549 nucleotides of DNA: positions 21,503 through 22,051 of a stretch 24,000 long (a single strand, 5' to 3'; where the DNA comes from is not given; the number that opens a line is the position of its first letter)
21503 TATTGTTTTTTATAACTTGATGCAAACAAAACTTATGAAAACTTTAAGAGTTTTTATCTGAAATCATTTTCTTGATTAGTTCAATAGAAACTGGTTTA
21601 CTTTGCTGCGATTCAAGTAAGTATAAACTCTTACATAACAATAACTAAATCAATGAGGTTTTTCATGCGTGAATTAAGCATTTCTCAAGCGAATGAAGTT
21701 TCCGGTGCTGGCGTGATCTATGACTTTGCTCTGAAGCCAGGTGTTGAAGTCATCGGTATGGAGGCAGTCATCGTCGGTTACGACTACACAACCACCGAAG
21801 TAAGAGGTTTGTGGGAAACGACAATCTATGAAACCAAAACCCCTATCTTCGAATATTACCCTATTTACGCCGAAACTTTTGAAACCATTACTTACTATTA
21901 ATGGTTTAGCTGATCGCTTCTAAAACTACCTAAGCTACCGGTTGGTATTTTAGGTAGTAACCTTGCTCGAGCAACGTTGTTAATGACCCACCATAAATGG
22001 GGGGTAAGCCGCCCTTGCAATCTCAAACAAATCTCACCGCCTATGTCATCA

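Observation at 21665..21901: Orphan double-glycine-leader peptide with an atypical Tyr/Thr/Glu-rich core, divergent from an S24 repressor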

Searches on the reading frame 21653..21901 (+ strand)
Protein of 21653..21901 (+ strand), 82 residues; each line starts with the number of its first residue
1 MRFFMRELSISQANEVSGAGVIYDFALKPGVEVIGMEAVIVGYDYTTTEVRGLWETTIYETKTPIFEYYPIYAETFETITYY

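Call 4: search_protein_families(library=pfam, proteins=[window:21653-21901:+], max_evalue=1)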
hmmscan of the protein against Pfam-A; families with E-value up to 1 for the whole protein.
window:21653-21901:+ (82 aa): 0 families

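Call 6: find_homologous_proteins(query=window:21665-21898:+, max_evalue=0.01)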
Query window:21665-21898:+ (78 aa): 2 proteins with E <= 0.01 among 2 candidates.
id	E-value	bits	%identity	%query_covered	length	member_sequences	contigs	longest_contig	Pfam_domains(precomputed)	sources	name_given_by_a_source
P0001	1.7e-43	163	100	100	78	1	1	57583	-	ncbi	-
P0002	1.2e-13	68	52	91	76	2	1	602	-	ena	-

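Call 7: search_protein_families(library=ncbifam, proteins=[window:21653-21901:+], max_evalue=1)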
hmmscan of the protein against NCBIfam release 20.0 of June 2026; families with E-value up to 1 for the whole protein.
window:21653-21901:+ (82 aa): 0 families

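Call 9: find_encoding_contigs(protein=P0002, flank=10000)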
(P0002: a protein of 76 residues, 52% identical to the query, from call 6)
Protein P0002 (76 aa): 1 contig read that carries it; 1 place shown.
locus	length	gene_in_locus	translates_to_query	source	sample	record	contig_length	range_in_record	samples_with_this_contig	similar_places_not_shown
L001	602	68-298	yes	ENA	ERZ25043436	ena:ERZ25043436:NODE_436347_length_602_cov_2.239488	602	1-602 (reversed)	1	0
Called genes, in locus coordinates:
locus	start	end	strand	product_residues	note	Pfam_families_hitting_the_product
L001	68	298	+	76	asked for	-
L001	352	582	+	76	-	-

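Call 10: find_encoding_contigs(protein=P0001, flank=10000)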
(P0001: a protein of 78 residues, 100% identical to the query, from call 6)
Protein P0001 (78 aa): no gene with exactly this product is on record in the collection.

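Call 16: find_homologous_proteins(query=L001:352-579:+, max_evalue=0.1)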
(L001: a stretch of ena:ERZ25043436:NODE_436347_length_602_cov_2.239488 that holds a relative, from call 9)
Query L001:352-579:+ (76 aa): 1 proteins with E <= 0.1 among 2 candidates.
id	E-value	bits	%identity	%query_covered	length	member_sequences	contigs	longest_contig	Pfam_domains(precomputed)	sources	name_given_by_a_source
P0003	9.7e-44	164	100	100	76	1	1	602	-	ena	-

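Call 19: find_related_loci(query=A2, collection=genome_contigs, flank=10000)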
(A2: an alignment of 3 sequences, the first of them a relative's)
Query A2 (78 aa) in genome_contigs; peptide patterns used: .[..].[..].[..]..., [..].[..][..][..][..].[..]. (x = any residue, [..] = any of these).
98 stretches matched a pattern; 1 encode a relative of the query (tblastn E <= 1e-3); 1 distinct loci.
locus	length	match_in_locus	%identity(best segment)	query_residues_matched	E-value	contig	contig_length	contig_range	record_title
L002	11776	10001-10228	42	1-72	4e-18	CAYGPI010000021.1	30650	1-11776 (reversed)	MAG TPA_asm: uncultured Francisellaceae bacterium isolate ERP117304_co1_35 genome assembly, contig: NODE_1596_length_306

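Call 22: search_protein_representatives(alignment_id=A2)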
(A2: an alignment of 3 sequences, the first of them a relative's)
Query: 3 sequences, 75 profile positions. Proteins with E-value up to 0.001 (for the whole library): 26; up to 1e-10: 11; up to 1e-30: 0. The best 26 are listed.
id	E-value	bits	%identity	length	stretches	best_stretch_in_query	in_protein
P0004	1.9e-23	98.2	-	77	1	1-75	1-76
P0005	1.6e-22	95.3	-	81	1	1-75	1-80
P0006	1.4e-20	89.0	-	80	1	1-75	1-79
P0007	5.3e-18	80.8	-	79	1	1-74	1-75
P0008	1.1e-16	76.6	-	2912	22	12-45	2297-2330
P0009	2.5e-16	75.4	-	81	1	1-70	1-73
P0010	3.1e-14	68.7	-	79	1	1-74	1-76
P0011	9.8e-12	60.7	-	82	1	1-70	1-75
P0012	2.1e-11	59.6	-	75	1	1-69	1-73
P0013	3.1e-11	59.1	-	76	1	1-74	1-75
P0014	3.5e-11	58.9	-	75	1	1-67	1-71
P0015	1.1e-10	57.3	-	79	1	1-68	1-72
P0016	2.1e-10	56.4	-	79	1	1-74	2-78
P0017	4.7e-10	55.3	-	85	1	1-75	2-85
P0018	3.3e-09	52.6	-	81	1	1-70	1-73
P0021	4.5e-07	45.7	-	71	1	1-67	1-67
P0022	6.9e-07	45.1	-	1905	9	5-28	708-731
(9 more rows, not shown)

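Call 25: search_protein_families(library=pfam, proteins=[P0008, P0022], max_evalue=0.01)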
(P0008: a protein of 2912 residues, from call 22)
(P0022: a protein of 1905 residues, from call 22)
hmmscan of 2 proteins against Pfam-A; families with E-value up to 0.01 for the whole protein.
P0008 (2912 aa): 3 families
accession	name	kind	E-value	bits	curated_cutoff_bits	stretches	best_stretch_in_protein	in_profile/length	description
PF20646.2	Hpf1_C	-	2.3e-21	75.6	25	0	434-453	14-33/35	Hpf1 C-terminal YTTT repeat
PF10528.15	GLEYA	-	4.6e-19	69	26.2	1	108-201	2-91/91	GLEYA domain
PF07691.17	PA14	-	1.1e-08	35.4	24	1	108-208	47-142/147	PA14 domain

P0022 (1905 aa): 5 families
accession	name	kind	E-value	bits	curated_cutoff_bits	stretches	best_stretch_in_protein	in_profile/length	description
PF19078.6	Big_12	-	4.8e-132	431.8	27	12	1239-1328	1-97/102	Bacterial Ig-like domain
PF13088.12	BNR_2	-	4.9e-12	46.2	31.4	2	204-418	10-206/277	BNR repeat-like domain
PF02012.26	BNR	-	3e-07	29.8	27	0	154-163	2-11/12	BNR/Asp-box repeat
PF13750.12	Big_3_3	-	2.3e-06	27.8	27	0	1199-1268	5-75/157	Bacterial Ig-like domain (group 3)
PF13584.12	BatD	-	0.0011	20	24.1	0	1461-1500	31-72/92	BatD DUF11 like domain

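Call 27: find_homologous_proteins(query=A4, max_evalue=0.01)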
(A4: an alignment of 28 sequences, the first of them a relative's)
Query A4 (28 sequences) (78 aa, profile of the alignment): 25 proteins with E <= 0.01 among 325 candidates.
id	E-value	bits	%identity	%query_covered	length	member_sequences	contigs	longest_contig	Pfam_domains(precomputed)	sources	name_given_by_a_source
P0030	7.3e-25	105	41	100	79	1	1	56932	-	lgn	-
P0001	7.2e-24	101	100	100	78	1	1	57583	-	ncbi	-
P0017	8.4e-24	101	31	100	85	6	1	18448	-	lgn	-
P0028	1.8e-23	100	34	100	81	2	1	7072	-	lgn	-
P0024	3.9e-23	99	32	88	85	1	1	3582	-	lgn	-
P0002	5.2e-23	99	52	91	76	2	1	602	-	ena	-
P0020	1.0e-22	98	33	88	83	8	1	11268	-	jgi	jgi:hypothetical protein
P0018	4.1e-22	96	37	86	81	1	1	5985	-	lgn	-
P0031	4.1e-22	96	38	100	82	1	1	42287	-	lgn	-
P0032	7.3e-22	95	27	88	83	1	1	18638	-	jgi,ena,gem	-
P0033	2.9e-21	93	33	88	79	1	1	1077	-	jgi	jgi:hypothetical protein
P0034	1.1e-20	91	36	100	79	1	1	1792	-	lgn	-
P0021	1.4e-20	91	34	86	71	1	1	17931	-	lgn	-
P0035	8.0e-20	88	36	100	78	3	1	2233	-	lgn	-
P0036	8.4e-20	88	36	100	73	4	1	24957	-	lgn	-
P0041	3.1e-18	83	35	96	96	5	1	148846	-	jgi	jgi:bacteriocin-like protein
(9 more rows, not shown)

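Call 28: find_encoding_contigs(protein=P0030, flank=10000, max_places=3)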
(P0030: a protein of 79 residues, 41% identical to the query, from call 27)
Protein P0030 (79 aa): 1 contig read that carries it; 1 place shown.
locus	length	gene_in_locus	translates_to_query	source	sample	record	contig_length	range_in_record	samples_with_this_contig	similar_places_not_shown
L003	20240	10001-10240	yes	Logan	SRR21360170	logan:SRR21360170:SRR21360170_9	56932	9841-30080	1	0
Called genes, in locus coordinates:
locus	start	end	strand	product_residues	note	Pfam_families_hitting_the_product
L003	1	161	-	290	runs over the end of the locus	PF10118:Metal_hydrol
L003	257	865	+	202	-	PF01694:Rhomboid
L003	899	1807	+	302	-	PF00126:HTH_1, PF03466:LysR_substrate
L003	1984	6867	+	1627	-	PF01734:Patatin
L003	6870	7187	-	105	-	-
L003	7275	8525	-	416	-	PF07690:MFS_1, PF06779:MFS_4 (weak)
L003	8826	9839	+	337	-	PF01544:CorA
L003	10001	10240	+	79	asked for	-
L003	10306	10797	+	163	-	PF02464:CinA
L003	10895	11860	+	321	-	-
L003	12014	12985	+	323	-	-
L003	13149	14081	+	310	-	-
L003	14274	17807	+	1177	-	PF05977:MFS_3, PF07690:MFS_1, PF01553:Acyltransferase, PF00501:AMP-binding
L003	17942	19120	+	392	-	PF00890:FAD_binding_2, PF01266:DAO, PF03486:HI0933_like, PF07992:Pyr_redox_2, PF12831:FAD_oxidored, PF13450:NAD_binding_8 (weak), PF13738:Pyr_redox_3 (weak), PF22780:HI0933_like_1st, +1 more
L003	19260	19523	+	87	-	-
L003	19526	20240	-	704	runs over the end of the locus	PF21305:type_II_gspD_N0, PF03958:Secretin_N, PF00263:Secretin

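Call 29: find_encoding_contigs(protein=P0041, flank=10000, max_places=3)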
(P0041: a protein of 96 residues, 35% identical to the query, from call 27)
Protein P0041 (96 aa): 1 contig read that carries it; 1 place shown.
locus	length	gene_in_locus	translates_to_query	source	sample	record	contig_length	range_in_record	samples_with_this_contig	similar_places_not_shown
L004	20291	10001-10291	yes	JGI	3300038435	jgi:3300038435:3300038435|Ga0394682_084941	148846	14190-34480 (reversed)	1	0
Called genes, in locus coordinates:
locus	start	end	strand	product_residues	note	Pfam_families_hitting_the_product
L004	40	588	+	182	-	PF03350:UPF0114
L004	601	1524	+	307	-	PF20434:BD-FAE, PF07859:Abhydrolase_3, PF00326:Peptidase_S9 (weak)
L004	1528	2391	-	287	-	PF10118:Metal_hydrol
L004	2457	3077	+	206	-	PF01694:Rhomboid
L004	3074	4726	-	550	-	PF03079:ARD, PF07883:Cupin_2 (weak), PF00155:Aminotran_1_2, PF00266:Aminotran_5, PF01053:Cys_Met_Meta_PP (faint)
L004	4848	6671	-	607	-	PF03445:DUF294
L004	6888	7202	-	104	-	-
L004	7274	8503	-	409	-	PF07690:MFS_1, PF06779:MFS_4 (weak)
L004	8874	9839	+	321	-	PF01544:CorA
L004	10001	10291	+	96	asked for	-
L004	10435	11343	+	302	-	PF13682:CZB, PF00990:GGDEF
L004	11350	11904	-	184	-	PF13689:DUF4154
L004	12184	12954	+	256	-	PF02900:LigB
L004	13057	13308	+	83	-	-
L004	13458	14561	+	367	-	PF00195:Chal_sti_synt_N, PF08392:FAE1_CUT1_RppA, PF08545:ACP_syn_III (faint), PF02797:Chal_sti_synt_C, PF08541:ACP_syn_III_C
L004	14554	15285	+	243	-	PF13679:Methyltransf_32 (weak), PF13649:Methyltransf_25, PF13847:Methyltransf_31, PF08241:Methyltransf_11 (faint), PF08242:Methyltransf_12 (weak)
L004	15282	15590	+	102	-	PF08240:ADH_N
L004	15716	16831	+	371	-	PF01988:VIT1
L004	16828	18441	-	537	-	PF05977:MFS_3, PF07690:MFS_1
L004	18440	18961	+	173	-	PF02464:CinA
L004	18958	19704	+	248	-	PF13649:Methyltransf_25, PF13847:Methyltransf_31, PF08241:Methyltransf_11, PF08242:Methyltransf_12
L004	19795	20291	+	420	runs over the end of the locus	PF00817:IMS, PF11798:IMS_HHH (weak), PF11799:IMS_C, PF13438:DUF4113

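Call 30: find_encoding_contigs(protein=P0031, flank=10000, max_places=3)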
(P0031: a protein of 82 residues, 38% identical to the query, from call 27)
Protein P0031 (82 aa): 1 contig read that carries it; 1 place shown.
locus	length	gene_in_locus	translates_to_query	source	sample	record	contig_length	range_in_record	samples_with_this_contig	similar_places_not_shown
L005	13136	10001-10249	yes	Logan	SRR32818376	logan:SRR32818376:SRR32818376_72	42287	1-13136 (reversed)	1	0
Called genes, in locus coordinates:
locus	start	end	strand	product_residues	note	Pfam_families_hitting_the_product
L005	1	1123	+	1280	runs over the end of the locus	-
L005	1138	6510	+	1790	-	PF01734:Patatin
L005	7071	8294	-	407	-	PF06779:MFS_4 (weak), PF07690:MFS_1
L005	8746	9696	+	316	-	PF01544:CorA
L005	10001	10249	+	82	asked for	-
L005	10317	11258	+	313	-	PF08240:ADH_N, PF00107:ADH_zinc_N, PF13602:ADH_zinc_N_2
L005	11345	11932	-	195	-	PF13689:DUF4154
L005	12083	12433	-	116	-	-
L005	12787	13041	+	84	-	-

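Call 31: find_encoding_contigs(protein=P0017, flank=10000, max_places=3)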
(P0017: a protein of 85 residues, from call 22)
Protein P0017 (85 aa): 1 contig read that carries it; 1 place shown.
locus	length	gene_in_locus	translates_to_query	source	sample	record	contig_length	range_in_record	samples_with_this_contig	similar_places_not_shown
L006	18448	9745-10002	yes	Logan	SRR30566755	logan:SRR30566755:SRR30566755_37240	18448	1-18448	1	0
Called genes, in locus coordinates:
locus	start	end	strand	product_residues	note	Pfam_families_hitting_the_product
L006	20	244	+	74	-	-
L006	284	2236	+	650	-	-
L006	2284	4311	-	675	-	PF00912:Transgly, PF00905:Transpeptidase, PF06832:BiPBP_C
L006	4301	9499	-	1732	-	PF21142:A2M_bMG2, PF11974:bMG3, PF01835:MG2, PF17972:bMG5, PF17962:bMG6, PF00207:A2M, PF17973:bMG10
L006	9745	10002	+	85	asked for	-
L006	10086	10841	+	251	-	PF08241:Methyltransf_11, PF08242:Methyltransf_12 (weak), PF13649:Methyltransf_25, PF13847:Methyltransf_31 (weak)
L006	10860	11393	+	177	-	PF01327:Pep_deformylase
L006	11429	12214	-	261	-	PF12796:Ank_2 (weak)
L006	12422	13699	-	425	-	-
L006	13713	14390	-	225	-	PF00702:Hydrolase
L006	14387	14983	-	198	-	PF00596:Aldolase_II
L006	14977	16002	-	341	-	PF01008:IF-2B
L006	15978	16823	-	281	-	PF01048:PNP_UDP_1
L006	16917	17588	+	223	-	PF09864:MliC, PF03724:META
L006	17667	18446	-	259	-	?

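Call 32: find_encoding_contigs(protein=P0032, flank=10000, max_places=3)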
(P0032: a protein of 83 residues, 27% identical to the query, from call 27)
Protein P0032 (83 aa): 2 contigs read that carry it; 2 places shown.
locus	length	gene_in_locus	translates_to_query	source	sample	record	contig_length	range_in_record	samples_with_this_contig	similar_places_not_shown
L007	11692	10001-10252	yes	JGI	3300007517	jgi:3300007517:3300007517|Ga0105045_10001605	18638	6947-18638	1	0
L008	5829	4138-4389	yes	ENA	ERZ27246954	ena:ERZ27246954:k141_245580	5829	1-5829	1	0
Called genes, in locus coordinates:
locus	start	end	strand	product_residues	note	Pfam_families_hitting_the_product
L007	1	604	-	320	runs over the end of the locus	-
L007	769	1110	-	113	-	-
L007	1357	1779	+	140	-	PF05656:DUF805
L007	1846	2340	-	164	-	PF06445:GyrI-like, PF14526:Cass2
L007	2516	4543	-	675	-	PF00912:Transgly, PF00905:Transpeptidase, PF06832:BiPBP_C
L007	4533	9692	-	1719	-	PF21142:A2M_bMG2, PF11974:bMG3, PF01835:MG2, PF17972:bMG5, PF17962:bMG6, PF00207:A2M (weak), PF17973:bMG10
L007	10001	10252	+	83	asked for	-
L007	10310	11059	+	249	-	PF13649:Methyltransf_25, PF13847:Methyltransf_31, PF08241:Methyltransf_11, PF08242:Methyltransf_12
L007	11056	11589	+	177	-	PF01327:Pep_deformylase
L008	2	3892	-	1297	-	?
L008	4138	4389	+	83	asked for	-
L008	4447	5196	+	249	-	PF13649:Methyltransf_25, PF13847:Methyltransf_31, PF08241:Methyltransf_11, PF08242:Methyltransf_12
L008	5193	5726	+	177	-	PF01327:Pep_deformylase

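Call 33: find_encoding_contigs(protein=P0021, flank=10000, max_places=3)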
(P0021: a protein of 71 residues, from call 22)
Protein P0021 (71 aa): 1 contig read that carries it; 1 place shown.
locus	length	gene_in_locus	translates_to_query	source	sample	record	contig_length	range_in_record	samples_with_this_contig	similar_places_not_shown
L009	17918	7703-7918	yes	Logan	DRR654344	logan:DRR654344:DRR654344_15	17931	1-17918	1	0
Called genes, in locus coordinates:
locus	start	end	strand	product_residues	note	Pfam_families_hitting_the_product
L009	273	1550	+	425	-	-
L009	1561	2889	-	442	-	PF01593:Amino_oxidase, PF13450:NAD_binding_8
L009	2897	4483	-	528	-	PF13450:NAD_binding_8, PF01593:Amino_oxidase (faint)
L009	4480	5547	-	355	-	PF01988:VIT1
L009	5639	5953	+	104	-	-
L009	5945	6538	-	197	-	-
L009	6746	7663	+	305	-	PF13462:Thioredoxin_4 (faint), PF01323:DSBA (faint), PF10411:DsbC_N, PF13098:Thioredoxin_2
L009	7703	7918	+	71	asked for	-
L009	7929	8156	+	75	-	-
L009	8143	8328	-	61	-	-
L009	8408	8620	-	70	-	-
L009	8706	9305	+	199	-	PF01521:Fe-S_biosyn, PF01106:NifU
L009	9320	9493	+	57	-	PF28076:CBU_0585_lpg0581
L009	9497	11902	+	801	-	PF13087:AAA_12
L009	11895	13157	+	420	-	PF13393:tRNA-synt_His, PF00587:tRNA-synt_2b, PF03129:HGTP_anticodon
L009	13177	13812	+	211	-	PF09976:TPR_21, PF07719:TPR_2 (faint), PF13424:TPR_12 (faint), PF13432:TPR_16 (faint), PF14559:TPR_19 (weak)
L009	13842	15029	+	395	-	PF01011:PQQ (faint), PF13360:PQQ_2, PF13570:Beta-prop_ACSF4, PF07774:EMC1_C (faint), PF23727:Beta-prop_FAM234A_B (faint), PF13360:PQQ_2, PF13570:Beta-prop_ACSF4, PF13360:PQQ_2, +1 more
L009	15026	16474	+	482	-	PF00071:Ras (faint), PF00350:Dynamin_N (faint), PF01926:MMR_HSR1, PF02421:FeoB_N, PF00009:GTP_EFTU, PF02421:FeoB_N, PF01926:MMR_HSR1, PF14714:KH_dom-like, +4 more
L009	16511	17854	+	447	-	-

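Call 34: find_encoding_contigs(protein=P0036, flank=10000, max_places=3)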
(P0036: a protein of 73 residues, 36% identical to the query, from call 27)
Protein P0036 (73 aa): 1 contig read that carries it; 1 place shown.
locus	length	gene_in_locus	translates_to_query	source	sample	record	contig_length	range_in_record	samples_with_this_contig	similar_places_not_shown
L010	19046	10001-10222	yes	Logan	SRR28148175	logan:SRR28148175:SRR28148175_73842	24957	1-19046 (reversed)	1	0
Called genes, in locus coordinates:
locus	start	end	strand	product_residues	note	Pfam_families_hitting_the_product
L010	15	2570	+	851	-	PF13491:FtsK_4TM, PF17854:FtsK_alpha, PF01580:FtsK_SpoIIIE, PF09397:FtsK_gamma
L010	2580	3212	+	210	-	PF03548:LolA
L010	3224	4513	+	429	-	PF02403:Seryl_tRNA_N, PF00587:tRNA-synt_2b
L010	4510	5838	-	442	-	PF00070:Pyr_redox (faint), PF01593:Amino_oxidase, PF13450:NAD_binding_8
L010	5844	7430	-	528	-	PF13450:NAD_binding_8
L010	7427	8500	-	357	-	PF01988:VIT1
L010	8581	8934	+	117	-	-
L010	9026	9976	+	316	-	PF10411:DsbC_N, PF13098:Thioredoxin_2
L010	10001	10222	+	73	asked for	-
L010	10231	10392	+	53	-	-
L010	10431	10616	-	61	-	-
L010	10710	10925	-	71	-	-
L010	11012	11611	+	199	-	PF01521:Fe-S_biosyn, PF01106:NifU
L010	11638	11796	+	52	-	PF28076:CBU_0585_lpg0581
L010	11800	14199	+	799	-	PF13087:AAA_12 (weak)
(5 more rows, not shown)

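Call 35: search_protein_families(library=ncbifam, alignment_id=A4, max_evalue=10)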
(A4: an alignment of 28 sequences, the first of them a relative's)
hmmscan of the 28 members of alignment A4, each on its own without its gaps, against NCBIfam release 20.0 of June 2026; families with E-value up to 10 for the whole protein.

A. member 1, P0001 (78 aa): 0 families

B. families by the number of members that match (of 28 scanned): 9 families
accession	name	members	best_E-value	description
TIGR01847.1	bacteriocin_sig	2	0.021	bacteriocin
TIGR03949.1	bact_IIb_cerein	2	0.05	class IIb bacteriocin, lactobin A/cerein 7B family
NF033215.1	BlpC_Streptocco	2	0.15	quorum-sensing system pheromone BlpC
NF033772.1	pheromone_VP1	1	0.0013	peptide pheromone VP1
NF008768.0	PRK11798.2-4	1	0.018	ClpXP protease specificity-enhancing factor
NF008766.0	PRK11798.2-1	1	0.019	ClpXP protease specificity-enhancing factor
TIGR03470.1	HpnH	1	0.034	adenosyl-hopene transferase HpnH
NF038035.1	lactGalph_entA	1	0.068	lactococcin G-alpha/enterocin 1071A family bacteriocin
NF006128.0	PRK08272.1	1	0.16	crotonase/enoyl-CoA hydratase family protein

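Call 45: find_related_loci(query=A3, collection=metagenome_contigs, flank=10000)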
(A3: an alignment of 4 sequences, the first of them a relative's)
Query A3 (78 aa) in metagenome_contigs; peptide patterns used: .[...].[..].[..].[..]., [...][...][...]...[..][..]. (x = any residue, [..] = any of these).
127 stretches matched a pattern, but none encodes a relative of the query by tblastn (E <= 1e-3).

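Call 47: find_related_loci(query=A7, collection=metagenome_contigs, flank=10000)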
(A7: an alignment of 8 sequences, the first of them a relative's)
Query A7 (79 aa) in metagenome_contigs; peptide patterns used: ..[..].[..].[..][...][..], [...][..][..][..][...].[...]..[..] (x = any residue, [..] = any of these).
113 stretches matched a pattern; 3 encode a relative of the query (tblastn E <= 1e-3); 3 distinct loci.
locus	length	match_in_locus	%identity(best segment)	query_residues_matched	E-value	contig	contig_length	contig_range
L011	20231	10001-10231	57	1-73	2e-27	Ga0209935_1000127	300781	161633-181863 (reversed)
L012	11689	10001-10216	51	1-73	4e-21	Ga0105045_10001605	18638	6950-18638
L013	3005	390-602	47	1-72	3e-18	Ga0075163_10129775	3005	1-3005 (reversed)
